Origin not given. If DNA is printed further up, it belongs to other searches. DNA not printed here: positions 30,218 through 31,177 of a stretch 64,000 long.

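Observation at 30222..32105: EcoRI-family restriction endonuclease with cognate Dam-like m6A methyltransferase, downstream of ribosomal protein bS21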

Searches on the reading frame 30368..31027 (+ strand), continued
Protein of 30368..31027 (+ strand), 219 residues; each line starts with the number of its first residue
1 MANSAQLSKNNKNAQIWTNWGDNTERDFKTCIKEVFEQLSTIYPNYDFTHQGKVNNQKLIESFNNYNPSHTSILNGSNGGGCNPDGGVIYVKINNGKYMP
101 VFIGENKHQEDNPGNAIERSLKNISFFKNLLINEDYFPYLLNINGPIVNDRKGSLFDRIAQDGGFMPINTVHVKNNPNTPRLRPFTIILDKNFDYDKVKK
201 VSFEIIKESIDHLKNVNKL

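Call 30: find_encoding_contigs(protein=P0028, flank=10000, max_places=3)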
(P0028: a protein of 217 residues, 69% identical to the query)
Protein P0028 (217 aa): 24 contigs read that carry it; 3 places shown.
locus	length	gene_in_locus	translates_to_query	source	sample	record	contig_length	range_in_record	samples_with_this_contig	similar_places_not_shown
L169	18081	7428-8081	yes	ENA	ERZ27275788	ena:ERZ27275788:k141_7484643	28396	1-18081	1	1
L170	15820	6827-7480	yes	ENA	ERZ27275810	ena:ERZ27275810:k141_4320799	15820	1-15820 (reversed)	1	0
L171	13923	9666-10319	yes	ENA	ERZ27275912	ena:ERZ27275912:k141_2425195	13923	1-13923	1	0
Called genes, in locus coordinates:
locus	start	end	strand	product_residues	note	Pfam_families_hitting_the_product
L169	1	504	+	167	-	?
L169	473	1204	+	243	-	-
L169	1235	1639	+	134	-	-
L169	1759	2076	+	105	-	-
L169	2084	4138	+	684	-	PF05226:CHASE2, PF00211:Guanylate_cyc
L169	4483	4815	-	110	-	-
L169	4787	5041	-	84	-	-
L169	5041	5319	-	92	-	-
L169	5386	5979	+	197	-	PF00578:AhpC-TSA, PF08534:Redoxin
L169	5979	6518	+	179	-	-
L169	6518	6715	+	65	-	-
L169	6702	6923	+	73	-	PF01176:eIF-1a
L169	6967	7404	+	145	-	-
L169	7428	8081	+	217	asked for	PF02963:EcoRI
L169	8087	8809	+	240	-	-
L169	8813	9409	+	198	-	PF01171:ATP_bind_3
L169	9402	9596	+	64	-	-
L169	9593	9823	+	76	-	-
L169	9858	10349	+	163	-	-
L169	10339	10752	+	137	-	-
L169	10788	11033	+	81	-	-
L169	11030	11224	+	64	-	-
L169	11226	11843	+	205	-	PF00574:CLP_protease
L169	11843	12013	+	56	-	-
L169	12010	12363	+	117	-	PF10902:WYL_2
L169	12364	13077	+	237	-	-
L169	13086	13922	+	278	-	-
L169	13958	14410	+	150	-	-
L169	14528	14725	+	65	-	-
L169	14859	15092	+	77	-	-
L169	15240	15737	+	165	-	-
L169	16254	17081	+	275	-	PF00152:tRNA-synt_2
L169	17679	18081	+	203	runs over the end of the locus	-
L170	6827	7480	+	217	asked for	PF02963:EcoRI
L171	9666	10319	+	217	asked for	PF02963:EcoRI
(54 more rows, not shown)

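Call 31: find_encoding_contigs(protein=P0011, flank=10000, max_places=2)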
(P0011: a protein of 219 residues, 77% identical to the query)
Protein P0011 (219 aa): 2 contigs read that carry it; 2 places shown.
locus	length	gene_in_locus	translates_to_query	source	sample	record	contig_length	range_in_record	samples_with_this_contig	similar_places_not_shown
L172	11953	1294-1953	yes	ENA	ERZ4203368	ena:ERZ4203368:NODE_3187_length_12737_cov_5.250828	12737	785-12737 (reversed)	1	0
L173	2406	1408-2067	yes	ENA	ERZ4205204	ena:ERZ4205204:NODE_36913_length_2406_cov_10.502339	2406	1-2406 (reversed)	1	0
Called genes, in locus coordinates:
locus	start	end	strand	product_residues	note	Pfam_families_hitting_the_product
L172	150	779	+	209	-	-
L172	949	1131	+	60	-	-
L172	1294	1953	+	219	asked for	PF02963:EcoRI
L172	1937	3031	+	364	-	PF02086:MethyltransfD12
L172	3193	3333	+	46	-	-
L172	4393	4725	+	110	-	-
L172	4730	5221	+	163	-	-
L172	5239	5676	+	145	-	-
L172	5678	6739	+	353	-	-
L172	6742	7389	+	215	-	PF05118:Asp_Arg_Hydrox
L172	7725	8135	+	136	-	-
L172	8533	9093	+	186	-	PF01844:HNH, PF13395:HNH_4 (weak), PF14279:HNH_5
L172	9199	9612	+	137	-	-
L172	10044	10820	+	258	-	-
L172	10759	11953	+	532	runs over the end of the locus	-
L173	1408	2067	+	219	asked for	PF02963:EcoRI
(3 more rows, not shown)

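Call 43: predict_structure(alignment_id=A1)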
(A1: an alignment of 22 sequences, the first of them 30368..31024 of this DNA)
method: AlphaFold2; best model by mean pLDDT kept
length: 219 residues; sequences in the alignment: 22
mean_pLDDT: 85.4   pTM: 0.83
mean pLDDT of the five models: 85.4, 83.3, 79.1, 76.9, 69.8
residues with pLDDT >= 90: 123; 70-90: 68; 50-70: 10; < 50: 18
segments of 3 or more residues with pLDDT < 50: 1-3, 9-23
pLDDT, mean of each block of 10 residues (from residue 1): 50 39 70 97 98 93 91 80 94 96 92 79 93 94 87 77 88 86 89 93 98 96
secondary structure, 60 per line:
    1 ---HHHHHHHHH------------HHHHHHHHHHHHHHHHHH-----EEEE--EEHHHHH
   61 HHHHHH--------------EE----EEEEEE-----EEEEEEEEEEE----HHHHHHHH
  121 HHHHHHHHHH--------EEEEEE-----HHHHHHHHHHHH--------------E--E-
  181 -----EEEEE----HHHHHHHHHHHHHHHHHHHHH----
elements in order: H4-12 H25-42 E48-51 H56-66 E87-92 E98-108 H113-130 E139-144 H150-161 E186-190 H195-215

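Call 49: fold_search(model_id=the predicted structure, library=pdb)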
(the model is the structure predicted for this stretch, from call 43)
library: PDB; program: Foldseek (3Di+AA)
matches with E <= 10: 288; with E <= 0.001: 5
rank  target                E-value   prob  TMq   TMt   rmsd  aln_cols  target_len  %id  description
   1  2oxv_A                5.7e-14  1.00  0.73  0.61   4.4       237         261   24  Structure of the A138T promiscuous mutant of the EcoRI restriction endonuclease bound to its cognate recognition site. (released 2007-10-23)
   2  1qri_A                1.6e-13  1.00  0.73  0.61   4.3       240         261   23  X-RAY STRUCTURE OF THE DNA-ECO RI ENDONUCLEASE COMPLEXES WITH AN E144D MUTATION AT 2.7 A (released 1999-06-23)
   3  1eri_A                3.5e-13  1.00  0.73  0.62   4.2       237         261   24  X-RAY STRUCTURE OF THE DNA-ECO RI ENDONUCLEASE-DNA RECOGNITION COMPLEX: THE RECOGNITION NETWORK AND THE INTEGRATION OF (released 1995-02-07)
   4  1qrh_A                6.4e-13  1.00  0.73  0.61   4.5       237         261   24  X-RAY STRUCTURE OF THE DNA-ECO RI ENDONUCLEASE COMPLEXES WITH AN R145K MUTATION AT 2.7 A (released 1999-06-23)
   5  1qc9_A                1.3e-12  1.00  0.74  0.65   4.3       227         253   26  THE CRYSTALLOGRAPHIC STRUCTURE OF RESTRICTION ENDONUCLEASE ECO RI AT 3.3 A IN THE ABSENSE OF DNA (released 1999-06-10)
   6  6ylx_b                4.8e-01  0.41  0.30  0.15   4.4       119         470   13  pre-60S State NE1 (TAP-Flag-Nop53) (released 2020-07-29)
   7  6z1d_A                5.0e-01  0.15  0.22  0.19   9.8       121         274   12  Crystal structure of the AAA domain of Rubisco Activase from Nostoc sp. (strain PCC 7120), Gadolinium complex (released 2020-09-23)
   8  6zqt_A                6.0e-01  0.11  0.28  0.34  12.5       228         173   10  Crystal structure of the RLIP76 Ral binding domain mutant (E427H/Q433L/K440R) in complex with RalB-GMPPNP (released 2020-11-25)
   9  4p0q_B                6.8e-01  0.23  0.30  0.25   5.7       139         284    4  Crystal structure of Human Mus81-Eme1 in complex with 5'-flap DNA (released 2014-05-28)
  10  6z1f_2                7.2e-01  0.12  0.21  0.17   9.1       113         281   12  CryoEM structure of Rubisco Activase with its substrate Rubisco from Nostoc sp. (strain PCC7120) (released 2020-09-23)
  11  4p0p_A                7.7e-01  0.11  0.23  0.19   9.7       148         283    9  Crystal structure of Human Mus81-Eme1 in complex with 5'-flap DNA, and Mg2+ (released 2014-05-28)
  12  2zej_B                9.2e-01  0.15  0.25  0.32   5.8       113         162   17  Structure of the ROC domain from the Parkinson's disease-associated leucine-rich repeat kinase 2 reveals a dimeric GTP (released 2008-01-22)
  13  5gke_A                9.2e-01  0.10  0.20  0.19   8.0       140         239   10  Structure of EndoMS-dsDNA1 complex (released 2016-11-02)
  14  6z1d_B                9.8e-01  0.12  0.22  0.20   9.4       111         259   12  Crystal structure of the AAA domain of Rubisco Activase from Nostoc sp. (strain PCC 7120), Gadolinium complex (released 2020-09-23)
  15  3ecp_A                9.8e-01  0.04  0.15  0.08  13.6       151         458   11  Crystal Structure Of Tn5 Transposase Complexed With 5' Phosphorylated Transposon End DNA (released 2008-10-21)
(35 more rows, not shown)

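Call 62: search_solved_structures(query=A1, max_evalue=1, show_alignments=1)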
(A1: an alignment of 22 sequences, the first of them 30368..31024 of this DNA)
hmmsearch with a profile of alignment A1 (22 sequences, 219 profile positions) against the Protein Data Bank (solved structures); distinct sequences matched with E-value up to 1: 5.
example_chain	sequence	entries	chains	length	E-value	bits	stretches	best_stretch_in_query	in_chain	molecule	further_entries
1ckq_A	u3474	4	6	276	8.7e-49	169.4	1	2-215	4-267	PROTEIN (ENDONUCLEASE) | PROTEIN (ECO RI ENDONUCLEASE (E.C.3.1.21.4)) | PROTEIN (ECO RI ENDONUCLEASE)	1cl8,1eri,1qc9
2oxv_A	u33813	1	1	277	8.8e-49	169.4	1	2-215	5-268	Type II restriction enzyme EcoRI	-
1qps_A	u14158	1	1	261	1e-46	162.6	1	16-215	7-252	ENDONUCLEASE ECORI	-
1qri_A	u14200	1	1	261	5.9e-46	160.1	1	16-215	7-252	ECO RI ENDONCULEASE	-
1qrh_A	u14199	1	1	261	6.9e-46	159.9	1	16-215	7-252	ECO RI ENDONCULEASE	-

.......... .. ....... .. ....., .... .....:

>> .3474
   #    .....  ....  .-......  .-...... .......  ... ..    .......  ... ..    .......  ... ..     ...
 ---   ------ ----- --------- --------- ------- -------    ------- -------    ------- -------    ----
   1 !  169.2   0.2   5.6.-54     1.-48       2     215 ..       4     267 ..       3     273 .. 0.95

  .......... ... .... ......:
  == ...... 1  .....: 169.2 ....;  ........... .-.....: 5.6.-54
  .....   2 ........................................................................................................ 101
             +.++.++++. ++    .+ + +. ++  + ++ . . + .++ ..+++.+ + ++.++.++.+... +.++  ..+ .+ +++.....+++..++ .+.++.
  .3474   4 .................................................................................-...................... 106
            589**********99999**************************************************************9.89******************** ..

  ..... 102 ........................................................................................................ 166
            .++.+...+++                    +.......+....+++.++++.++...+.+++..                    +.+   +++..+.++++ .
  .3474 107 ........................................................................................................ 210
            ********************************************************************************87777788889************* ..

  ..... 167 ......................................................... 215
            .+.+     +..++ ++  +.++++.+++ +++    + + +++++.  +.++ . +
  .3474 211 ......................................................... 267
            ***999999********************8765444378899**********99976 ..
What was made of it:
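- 30368..31027 (+): 219-aa EcoRI-family type IIP restriction endonuclease, a minimal form lacking the inner and outer arms. Profile against EcoRI over the full length, 8.7e-49 (call 62).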

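Call 74: search_protein_families(library=padloc, proteins=[window:30368-31027:+], max_evalue=0.001)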
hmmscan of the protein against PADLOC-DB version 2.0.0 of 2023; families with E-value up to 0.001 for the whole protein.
window:30368-31027:+ (219 aa): 1 family
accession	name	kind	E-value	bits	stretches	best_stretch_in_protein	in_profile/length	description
PDLC03551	REase_II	-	4.4e-16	56.9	2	29-111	42-123/283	Type II restriction enzyme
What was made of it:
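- On EcoRI family of type IIP endonucleases (PF02963): PADLOC REase_II 4.4e-16 (call 74).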

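Call 76: search_dna_similar(query=window:30368-31027:+, collection=plasmids, mode=protein, max_evalue=0.001, max_rows=15)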
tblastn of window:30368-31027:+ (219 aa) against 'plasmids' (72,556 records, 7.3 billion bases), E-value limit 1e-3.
Records with a match: 13; places in all: 13; records where one place covers at least 80% of the query: 0.
Best place of each record, by identity: <60% 13.
By first word of the organism name: Escherichia 6; Raoultella 4; Klebsiella 3.
By predicted mobility (MOB-suite, as given by PLSDB): mobilizable 13.
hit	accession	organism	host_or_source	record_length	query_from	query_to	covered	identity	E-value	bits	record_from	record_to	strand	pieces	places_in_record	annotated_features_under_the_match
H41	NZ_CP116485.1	Escherichia coli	Homo sapiens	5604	3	141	63%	26.4%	2e-4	49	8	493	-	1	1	none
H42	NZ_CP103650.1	Escherichia coli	Homo sapiens,blood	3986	33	145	52%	29.3%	9e-5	50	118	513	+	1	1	type-2 restriction enzyme EcoRI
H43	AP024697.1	Escherichia coli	Homo sapiens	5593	33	145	52%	29.3%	9e-5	50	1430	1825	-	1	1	hypothetical protein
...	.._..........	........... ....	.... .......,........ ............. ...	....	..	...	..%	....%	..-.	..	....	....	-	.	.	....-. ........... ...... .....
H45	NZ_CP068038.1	Escherichia coli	swine,intestinal tract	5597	33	145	52%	29.3%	9e-5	50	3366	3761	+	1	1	type-2 restriction enzyme EcoRI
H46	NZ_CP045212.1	Escherichia coli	Ground beef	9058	33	145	52%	29.3%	1e-4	50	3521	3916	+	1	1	type-2 restriction enzyme EcoRI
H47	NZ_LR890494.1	Klebsiella pneumoniae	Homo sapiens,urine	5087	33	145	52%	29.3%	2e-4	49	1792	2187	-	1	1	EcoRI family type II restriction endonuclease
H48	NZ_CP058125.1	Klebsiella michiganensis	culture,Freshwater sample from upstream ...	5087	33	145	52%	29.3%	2e-4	49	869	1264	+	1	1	EcoRI family type II restriction endonuclease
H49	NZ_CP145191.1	Raoultella ornithinolytica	Hospital waste water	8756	33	145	52%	29.3%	2e-4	49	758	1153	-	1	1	EcoRI family type II restriction endonuclease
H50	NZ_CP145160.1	Raoultella ornithinolytica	Homo sapiens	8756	33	145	52%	29.3%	2e-4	49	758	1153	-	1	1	EcoRI family type II restriction endonuclease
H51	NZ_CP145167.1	Raoultella ornithinolytica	-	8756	33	145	52%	29.3%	2e-4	49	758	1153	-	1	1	EcoRI family type II restriction endonuclease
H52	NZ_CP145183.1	Raoultella ornithinolytica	Hospital waste water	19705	33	145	52%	29.3%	2e-4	49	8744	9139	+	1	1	EcoRI family type II restriction endonuclease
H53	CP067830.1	Klebsiella pneumoniae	Homo sapiens,urine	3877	33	145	52%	28.6%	8e-4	47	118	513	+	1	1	restriction endonuclease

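Call 84: find_related_loci(query=A1, collection=genome_contigs, flank=6000)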
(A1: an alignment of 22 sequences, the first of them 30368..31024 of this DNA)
Query A1 (219 aa) in genome_contigs; peptide patterns used: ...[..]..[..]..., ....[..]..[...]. (x = any residue, [..] = any of these).
538 stretches matched a pattern; 496 encode a relative of the query (tblastn E <= 1e-3); the best 80 are kept; 80 distinct loci.
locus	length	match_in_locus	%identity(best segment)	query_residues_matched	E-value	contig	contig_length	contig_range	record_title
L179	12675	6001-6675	30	35-213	4e-17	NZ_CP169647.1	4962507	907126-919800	Microcystis sp. BLCC-F210 chromosome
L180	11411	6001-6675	29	35-213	4e-17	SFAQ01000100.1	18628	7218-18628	MAG: Microcystis wesenbergii Mw_QC_B_20070930_S4 S4_100, whole genome shotgun sequence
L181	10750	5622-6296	30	35-213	3e-17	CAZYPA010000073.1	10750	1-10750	MAG TPA_asm: uncultured Leptospirales bacterium isolate binchicken_co39_269 genome assembly, contig: NODE_14538_length_1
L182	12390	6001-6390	34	35-145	4e-17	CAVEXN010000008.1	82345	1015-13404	Oscillospiraceae bacterium isolate H07675-L1_cleanbin_000010 genome assembly, contig: Spades_H07675-L1_contig_150, whole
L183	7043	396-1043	29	35-208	7e-17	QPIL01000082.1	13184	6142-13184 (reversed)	MAG: Methylococcales symbiont of Iophon sp. n. MRB-2018 isolate M1 NODE_42_length_13184_cov_9.44742_ID_83, whole genome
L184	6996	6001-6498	32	3-145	6e-17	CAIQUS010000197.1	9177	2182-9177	MAG: uncultured Bacteroidales bacterium isolate Loclat_bin-08999 genome assembly, contig: bin-08999:197/253, whole genom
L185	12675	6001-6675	29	35-213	1e-16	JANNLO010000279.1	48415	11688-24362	MAG: Snowella sp. SOY_38_metabat_116 SOY_38_k141_886645, whole genome shotgun sequence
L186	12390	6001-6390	33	35-145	2e-16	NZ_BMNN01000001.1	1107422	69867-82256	Halopseudomonas pertucinogena strain JCM 11590 sequence01, whole genome shotgun sequence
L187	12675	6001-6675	29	35-213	2e-16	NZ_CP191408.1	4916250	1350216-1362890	Microcystis ichthyoblabe FBCC-A1114 chromosome, complete genome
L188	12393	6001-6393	33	34-145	1e-16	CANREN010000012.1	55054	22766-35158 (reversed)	MAG: uncultured Alistipes sp. isolate Lapin-024__bin58 genome assembly, contig: Lapin-024__NODE_719_length_55054_cov_5.7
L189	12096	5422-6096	29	35-213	2e-16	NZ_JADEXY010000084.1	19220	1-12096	Microcystis aeruginosa LEGE 91341 NODE_133_length_19220_cov_21.015, whole genome shotgun sequence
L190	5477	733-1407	29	35-213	2e-16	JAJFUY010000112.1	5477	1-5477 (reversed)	MAG: Chlamydiales bacterium isolate bin.577 k141_667886, whole genome shotgun sequence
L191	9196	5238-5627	33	35-145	2e-16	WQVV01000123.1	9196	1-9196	MAG: Defluviitaleaceae bacterium isolate Emb289P1bin48 Ga0123355_10027443, whole genome shotgun sequence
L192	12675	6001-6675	27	35-213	2e-16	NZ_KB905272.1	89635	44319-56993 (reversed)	Prevotella amnii DSM 23384 = JCM 14753 strain DSM 23384 F596DRAFT_scaffold00008.8, whole genome shotgun sequence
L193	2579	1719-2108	34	35-145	2e-16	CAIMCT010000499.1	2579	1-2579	MAG: uncultured Desulfobacteraceae bacterium isolate Umea1_bin-2529 genome assembly, contig: bin-2529:499/580, whole gen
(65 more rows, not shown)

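Call 87: search_protein_families(library=pfam, proteins=[L001:9059-9808:+, L169:5979-6518:+, L169:8087-8809:+, L003:4657-5307:+, L168:10041-10664:+], max_evalue=0.01)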
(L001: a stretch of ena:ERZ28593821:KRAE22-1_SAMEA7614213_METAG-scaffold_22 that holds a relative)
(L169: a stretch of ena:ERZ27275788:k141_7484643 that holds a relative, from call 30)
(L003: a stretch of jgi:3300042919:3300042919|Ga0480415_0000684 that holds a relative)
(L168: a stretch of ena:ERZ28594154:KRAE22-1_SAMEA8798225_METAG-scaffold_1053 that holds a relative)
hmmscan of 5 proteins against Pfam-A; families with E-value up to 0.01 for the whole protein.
L001:9059-9808:+ (249 aa): 0 families

L169:5979-6518:+ (179 aa): 1 family
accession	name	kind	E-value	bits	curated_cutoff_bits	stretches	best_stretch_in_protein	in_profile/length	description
PF13759.12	2OG-FeII_Oxy_5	-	2.5e-05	25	27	1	98-175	15-100/101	Putative 2OG-Fe(II) oxygenase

L169:8087-8809:+ (240 aa): 0 families

L003:4657-5307:+ (216 aa): 8 families
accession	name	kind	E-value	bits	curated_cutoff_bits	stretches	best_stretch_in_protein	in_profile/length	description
PF08242.18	Methyltransf_12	-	6.3e-12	46.5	30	1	49-136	2-96/98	Methyltransferase domain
PF13847.12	Methyltransf_31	-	1e-09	38.7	27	1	46-145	6-113/145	Methyltransferase domain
PF13649.12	Methyltransf_25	-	1.2e-09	39.1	27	1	49-130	3-90/97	Methyltransferase domain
PF13489.12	Methyltransf_23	-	1.7e-09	38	27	1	40-147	18-123/164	Methyltransferase domain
PF08241.18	Methyltransf_11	-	2.1e-09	38.3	21.2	1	49-139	2-94/95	Methyltransferase domain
PF05175.20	MTS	-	4.7e-05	23.5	23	1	26-93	18-81/170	Methyltransferase small domain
PF05219.18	DREV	-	0.0013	18.4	26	1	38-151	89-196/265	DREV methyltransferase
PF08003.17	Methyltransf_9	-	0.0029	17.1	23.8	1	20-161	92-238/315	Protein of unknown function (DUF1698)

L168:10041-10664:+ (207 aa): 5 families
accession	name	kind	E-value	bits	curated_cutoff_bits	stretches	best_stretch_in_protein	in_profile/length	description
PF13489.12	Methyltransf_23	-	6.8e-14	52.4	27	1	24-121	24-124/164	Methyltransferase domain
PF08241.18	Methyltransf_11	-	1e-09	39.3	21.2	1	56-103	48-94/95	Methyltransferase domain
PF08242.18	Methyltransf_12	-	1.6e-05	26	30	1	63-102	64-98/98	Methyltransferase domain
PF13649.12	Methyltransf_25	-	0.00035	21.6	27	1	57-100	53-97/97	Methyltransferase domain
PF13847.12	Methyltransf_31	-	0.0017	18.5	27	1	63-108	69-113/145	Methyltransferase domain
